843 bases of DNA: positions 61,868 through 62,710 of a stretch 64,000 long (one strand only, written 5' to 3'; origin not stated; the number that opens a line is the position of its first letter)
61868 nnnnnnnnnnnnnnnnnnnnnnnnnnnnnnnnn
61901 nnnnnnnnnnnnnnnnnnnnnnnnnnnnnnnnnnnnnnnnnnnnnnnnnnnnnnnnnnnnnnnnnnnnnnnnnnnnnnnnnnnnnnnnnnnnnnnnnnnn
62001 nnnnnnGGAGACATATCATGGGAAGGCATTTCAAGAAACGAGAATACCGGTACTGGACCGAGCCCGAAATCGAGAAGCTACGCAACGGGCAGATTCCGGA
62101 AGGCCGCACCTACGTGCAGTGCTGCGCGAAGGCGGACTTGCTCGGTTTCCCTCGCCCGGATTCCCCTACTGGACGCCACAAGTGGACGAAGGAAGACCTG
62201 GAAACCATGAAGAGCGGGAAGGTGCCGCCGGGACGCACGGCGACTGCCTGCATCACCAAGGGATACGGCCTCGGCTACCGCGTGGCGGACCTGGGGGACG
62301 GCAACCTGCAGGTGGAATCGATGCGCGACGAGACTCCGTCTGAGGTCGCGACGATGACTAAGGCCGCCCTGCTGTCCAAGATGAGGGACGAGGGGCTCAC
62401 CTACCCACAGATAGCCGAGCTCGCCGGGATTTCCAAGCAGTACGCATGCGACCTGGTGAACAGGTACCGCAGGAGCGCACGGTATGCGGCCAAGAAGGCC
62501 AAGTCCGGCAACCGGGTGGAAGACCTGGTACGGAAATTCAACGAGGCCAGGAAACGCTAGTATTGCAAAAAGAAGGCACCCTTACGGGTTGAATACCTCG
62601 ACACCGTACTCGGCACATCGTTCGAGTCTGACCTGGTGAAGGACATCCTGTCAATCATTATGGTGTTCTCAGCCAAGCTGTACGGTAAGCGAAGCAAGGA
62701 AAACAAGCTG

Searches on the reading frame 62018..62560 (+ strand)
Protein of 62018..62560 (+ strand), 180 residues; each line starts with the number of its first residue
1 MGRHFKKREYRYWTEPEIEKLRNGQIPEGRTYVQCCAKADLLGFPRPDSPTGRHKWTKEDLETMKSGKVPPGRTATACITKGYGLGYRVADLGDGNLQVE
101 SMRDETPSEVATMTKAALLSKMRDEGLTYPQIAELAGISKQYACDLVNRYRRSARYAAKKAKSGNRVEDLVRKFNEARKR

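Call 54: search_protein_families(library=pfam, proteins=[window:62018-62560:+], max_evalue=0.01)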
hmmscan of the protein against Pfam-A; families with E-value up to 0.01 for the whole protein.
window:62018-62560:+ (180 aa): 3 families
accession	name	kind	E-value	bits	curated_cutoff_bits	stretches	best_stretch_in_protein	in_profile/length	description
PF13384.12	HTH_23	-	2.4e-05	24.5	24.6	1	121-153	12-44/50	Homeodomain-like domain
PF13551.12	HTH_29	-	0.0039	17.7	28.1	1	122-154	7-40/64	Winged helix-turn helix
PF13518.12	HTH_28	-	0.0085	16.6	25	0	117-164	4-49/52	Helix-turn-helix domain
